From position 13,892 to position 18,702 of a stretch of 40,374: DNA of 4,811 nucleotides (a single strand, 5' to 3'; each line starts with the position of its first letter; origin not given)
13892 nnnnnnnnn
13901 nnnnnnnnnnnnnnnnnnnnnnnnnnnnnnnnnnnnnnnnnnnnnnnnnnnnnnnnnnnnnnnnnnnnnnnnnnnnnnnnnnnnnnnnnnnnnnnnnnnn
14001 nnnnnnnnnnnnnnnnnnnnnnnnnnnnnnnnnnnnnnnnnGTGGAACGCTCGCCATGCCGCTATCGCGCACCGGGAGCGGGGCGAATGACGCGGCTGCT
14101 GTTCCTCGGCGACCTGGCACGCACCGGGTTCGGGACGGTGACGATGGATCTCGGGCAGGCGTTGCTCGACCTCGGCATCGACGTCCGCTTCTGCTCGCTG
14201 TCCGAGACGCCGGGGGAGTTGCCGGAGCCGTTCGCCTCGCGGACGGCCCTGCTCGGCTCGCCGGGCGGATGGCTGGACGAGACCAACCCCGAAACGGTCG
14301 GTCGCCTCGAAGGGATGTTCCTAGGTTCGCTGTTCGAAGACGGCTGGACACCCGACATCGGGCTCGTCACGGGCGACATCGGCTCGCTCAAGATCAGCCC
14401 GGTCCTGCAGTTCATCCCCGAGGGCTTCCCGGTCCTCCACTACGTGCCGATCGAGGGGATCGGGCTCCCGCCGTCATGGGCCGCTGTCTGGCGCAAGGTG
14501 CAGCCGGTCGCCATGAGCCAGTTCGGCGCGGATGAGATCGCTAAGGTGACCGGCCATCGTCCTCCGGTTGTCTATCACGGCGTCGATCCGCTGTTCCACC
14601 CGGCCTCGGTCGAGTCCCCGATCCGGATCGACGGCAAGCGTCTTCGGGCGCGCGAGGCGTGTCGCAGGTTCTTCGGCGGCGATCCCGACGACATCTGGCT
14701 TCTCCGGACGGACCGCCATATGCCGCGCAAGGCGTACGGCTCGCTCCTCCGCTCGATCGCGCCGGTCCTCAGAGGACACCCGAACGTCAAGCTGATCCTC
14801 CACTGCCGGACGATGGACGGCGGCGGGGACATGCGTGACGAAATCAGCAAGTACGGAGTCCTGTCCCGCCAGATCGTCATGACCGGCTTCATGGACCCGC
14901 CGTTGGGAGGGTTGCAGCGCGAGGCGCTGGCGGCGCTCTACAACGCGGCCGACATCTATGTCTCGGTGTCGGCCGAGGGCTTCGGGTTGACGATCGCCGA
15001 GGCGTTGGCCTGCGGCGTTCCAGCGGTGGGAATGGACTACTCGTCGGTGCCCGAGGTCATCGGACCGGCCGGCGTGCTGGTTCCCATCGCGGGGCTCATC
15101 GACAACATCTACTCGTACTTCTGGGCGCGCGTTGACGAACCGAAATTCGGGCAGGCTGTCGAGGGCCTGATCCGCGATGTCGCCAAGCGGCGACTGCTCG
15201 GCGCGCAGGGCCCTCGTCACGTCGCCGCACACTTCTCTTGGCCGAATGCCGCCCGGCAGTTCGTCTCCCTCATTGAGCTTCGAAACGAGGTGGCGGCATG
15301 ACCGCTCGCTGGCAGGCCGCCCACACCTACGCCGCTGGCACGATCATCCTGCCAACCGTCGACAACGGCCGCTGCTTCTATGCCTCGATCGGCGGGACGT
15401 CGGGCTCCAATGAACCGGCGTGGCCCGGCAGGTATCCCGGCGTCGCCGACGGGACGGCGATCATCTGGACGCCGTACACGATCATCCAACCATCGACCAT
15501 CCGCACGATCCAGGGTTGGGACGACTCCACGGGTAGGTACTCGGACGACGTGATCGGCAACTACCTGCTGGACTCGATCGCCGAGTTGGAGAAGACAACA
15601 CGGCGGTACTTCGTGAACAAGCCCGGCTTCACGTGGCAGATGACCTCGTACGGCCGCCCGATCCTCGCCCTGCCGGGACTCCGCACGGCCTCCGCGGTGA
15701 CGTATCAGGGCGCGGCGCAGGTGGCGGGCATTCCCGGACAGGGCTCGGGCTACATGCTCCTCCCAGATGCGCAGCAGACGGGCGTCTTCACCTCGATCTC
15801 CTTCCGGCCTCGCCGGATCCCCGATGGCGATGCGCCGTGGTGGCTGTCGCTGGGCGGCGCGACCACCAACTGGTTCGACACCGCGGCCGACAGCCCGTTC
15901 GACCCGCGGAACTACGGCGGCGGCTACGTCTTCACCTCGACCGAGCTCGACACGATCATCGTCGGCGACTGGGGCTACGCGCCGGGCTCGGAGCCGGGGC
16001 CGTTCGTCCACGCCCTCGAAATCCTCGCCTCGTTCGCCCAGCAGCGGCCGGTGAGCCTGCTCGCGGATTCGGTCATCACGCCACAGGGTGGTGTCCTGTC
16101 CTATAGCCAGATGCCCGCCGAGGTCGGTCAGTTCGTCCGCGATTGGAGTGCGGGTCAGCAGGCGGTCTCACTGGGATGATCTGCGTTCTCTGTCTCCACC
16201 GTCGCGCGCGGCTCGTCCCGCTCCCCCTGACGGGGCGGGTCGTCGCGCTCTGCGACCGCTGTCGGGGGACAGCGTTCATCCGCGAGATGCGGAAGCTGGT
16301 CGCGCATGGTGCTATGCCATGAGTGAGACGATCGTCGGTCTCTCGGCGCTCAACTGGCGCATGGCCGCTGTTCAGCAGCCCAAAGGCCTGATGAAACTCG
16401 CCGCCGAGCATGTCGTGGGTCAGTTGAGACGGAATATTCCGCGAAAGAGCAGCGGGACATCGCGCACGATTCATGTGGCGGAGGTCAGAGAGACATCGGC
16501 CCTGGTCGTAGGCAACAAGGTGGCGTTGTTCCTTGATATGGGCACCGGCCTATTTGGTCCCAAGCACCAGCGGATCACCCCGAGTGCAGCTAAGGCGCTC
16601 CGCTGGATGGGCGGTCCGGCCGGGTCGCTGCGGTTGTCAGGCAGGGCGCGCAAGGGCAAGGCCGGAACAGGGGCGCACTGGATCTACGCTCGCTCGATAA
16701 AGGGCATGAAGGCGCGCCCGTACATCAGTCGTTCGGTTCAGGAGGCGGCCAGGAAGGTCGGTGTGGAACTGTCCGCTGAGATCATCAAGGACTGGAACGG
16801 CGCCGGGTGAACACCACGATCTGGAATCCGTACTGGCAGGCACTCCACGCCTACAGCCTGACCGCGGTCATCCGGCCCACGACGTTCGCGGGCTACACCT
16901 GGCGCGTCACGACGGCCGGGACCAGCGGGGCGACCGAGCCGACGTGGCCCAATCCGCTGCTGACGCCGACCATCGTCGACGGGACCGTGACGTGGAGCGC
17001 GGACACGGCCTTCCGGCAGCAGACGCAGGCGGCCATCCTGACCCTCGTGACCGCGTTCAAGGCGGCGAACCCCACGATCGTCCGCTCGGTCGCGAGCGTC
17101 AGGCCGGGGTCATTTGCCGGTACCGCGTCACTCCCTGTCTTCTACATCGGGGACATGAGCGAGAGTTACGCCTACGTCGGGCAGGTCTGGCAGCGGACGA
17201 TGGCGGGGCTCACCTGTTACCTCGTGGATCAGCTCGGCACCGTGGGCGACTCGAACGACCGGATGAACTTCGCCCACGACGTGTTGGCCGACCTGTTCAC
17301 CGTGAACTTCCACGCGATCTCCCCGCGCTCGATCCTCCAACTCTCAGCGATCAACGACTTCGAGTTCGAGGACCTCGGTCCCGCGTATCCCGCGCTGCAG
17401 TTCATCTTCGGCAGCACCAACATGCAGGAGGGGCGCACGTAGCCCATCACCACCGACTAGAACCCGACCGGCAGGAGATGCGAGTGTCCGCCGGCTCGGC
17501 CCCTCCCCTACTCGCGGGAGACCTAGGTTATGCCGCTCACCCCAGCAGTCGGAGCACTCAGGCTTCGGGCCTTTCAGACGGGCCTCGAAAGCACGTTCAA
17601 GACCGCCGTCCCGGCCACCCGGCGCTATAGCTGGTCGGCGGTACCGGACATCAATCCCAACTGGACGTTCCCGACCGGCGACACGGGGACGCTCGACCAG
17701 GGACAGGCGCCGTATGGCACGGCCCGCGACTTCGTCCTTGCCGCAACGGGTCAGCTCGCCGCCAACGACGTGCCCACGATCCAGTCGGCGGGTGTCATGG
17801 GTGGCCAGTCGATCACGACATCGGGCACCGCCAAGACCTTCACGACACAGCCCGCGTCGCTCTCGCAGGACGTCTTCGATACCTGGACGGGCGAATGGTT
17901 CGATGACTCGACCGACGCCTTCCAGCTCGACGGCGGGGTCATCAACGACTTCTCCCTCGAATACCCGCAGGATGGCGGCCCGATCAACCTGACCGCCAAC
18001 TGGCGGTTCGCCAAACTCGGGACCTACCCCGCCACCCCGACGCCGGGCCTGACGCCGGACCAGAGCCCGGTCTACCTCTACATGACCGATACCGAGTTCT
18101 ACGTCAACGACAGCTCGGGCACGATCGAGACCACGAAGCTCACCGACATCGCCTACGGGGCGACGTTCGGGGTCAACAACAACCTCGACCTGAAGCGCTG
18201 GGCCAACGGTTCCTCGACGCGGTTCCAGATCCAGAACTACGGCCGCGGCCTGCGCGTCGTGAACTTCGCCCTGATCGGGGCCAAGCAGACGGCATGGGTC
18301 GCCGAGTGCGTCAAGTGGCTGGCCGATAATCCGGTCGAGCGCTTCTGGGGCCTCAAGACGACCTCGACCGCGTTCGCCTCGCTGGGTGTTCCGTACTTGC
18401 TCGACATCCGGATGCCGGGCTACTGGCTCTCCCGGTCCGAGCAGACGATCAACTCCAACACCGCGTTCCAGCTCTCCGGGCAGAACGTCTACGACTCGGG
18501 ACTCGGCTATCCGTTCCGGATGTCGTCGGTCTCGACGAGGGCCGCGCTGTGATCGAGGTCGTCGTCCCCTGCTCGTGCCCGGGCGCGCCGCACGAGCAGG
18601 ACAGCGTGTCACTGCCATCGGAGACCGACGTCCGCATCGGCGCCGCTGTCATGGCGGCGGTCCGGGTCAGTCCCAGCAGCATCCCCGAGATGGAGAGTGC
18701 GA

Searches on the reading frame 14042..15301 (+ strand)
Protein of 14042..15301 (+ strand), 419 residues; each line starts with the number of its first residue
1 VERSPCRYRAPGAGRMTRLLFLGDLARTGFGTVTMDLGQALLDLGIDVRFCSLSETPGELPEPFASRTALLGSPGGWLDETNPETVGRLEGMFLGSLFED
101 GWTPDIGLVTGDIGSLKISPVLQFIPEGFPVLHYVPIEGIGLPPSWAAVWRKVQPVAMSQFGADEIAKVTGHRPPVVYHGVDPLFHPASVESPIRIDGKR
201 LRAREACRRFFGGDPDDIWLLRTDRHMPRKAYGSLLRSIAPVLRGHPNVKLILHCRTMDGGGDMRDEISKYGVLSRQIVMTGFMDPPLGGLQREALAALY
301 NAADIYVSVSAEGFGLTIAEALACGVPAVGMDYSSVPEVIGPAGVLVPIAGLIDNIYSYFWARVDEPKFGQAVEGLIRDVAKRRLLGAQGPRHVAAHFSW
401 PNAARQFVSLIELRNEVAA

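Call 16: search_protein_families(library=pfam, proteins=[window:14042-15301:+], max_evalue=0.01)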
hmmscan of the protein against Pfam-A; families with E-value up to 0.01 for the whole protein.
window:14042-15301:+ (419 aa): 5 families
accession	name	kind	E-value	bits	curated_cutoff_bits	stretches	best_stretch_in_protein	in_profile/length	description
PF13692.12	Glyco_trans_1_4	-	1.1e-14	55.4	27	1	228-350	13-130/142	Glycosyl transferases group 1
PF00534.26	Glycos_transf_1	-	4.4e-11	43.1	26.4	1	288-344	78-135/172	Glycosyl transferases group 1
PF20706.3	GT4-conflict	-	1.8e-06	27.7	26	1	293-406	272-384/385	Family 4 Glycosyltransferase in conflict systems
PF13524.12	Glyco_trans_1_2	-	0.0016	18.8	25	1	291-408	35-143/144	Glycosyl transferase-like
PF13439.12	Glyco_transf_4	-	0.0042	17.6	28.5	0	29-62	3-36/170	Glycosyltransferase Family 4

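Call 17: search_protein_families(library=phrogs, proteins=[window:14042-15301:+], max_evalue=0.001)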
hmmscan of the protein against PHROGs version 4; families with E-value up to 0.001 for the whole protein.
window:14042-15301:+ (419 aa): 2 families
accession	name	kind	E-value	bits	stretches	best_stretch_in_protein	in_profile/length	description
phrog_2170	-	moron, auxiliary metabolic gene and host takeover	4.9e-18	66.3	1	28-412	16-370/374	glycosyltransferase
phrog_4356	-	moron, auxiliary metabolic gene and host takeover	5.5e-09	36.7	1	283-343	174-233/307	glycosyltransferase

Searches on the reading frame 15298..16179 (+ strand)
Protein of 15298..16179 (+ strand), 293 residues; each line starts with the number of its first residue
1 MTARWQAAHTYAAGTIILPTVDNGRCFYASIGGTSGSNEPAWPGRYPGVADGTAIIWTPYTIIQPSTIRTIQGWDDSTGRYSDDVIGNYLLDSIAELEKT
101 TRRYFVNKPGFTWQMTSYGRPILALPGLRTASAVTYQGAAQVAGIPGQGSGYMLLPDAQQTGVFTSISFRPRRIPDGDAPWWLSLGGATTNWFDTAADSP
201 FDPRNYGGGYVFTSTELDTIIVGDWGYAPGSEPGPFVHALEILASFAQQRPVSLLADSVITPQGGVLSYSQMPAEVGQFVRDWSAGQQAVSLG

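Call 16: search_protein_families(library=pfam, proteins=[window:15298-16179:+], max_evalue=0.01)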
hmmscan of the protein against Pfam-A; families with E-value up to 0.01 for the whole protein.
window:15298-16179:+ (293 aa): 0 families

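Call 17: search_protein_families(library=phrogs, proteins=[window:15298-16179:+], max_evalue=0.001)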
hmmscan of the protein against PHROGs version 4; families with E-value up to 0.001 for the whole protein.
window:15298-16179:+ (293 aa): 1 family
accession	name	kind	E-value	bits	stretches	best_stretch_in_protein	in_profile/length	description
phrog_20658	-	head and packaging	5.1e-08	33.9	1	3-64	133-194/211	head decoration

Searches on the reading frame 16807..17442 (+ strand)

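Call 67: search_protein_families(library=phrogs, proteins=[window:16807-17442:+], max_evalue=0.01)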
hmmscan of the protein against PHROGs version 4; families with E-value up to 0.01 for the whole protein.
window:16807-17442:+ (211 aa): 2 families
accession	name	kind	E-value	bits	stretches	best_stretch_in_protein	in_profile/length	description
phrog_20658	-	head and packaging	1.2e-06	29.4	1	9-65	134-189/211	head decoration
phrog_26277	-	unknown function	0.00061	20.4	1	14-47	192-225/261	-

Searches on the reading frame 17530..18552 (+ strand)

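Call 16: search_protein_families(library=pfam, proteins=[window:17530-18552:+], max_evalue=0.01)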
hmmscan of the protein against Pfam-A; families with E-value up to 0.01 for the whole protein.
window:17530-18552:+ (340 aa): 1 family
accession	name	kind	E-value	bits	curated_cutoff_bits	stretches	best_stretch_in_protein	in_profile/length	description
PF12635.12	DUF3780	-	0.0078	16.4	27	0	203-279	57-136/184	Protein of unknown function (DUF3780)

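Call 17: search_protein_families(library=phrogs, proteins=[window:17530-18552:+], max_evalue=0.001)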
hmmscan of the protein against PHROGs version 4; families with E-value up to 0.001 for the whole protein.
window:17530-18552:+ (340 aa): 0 families
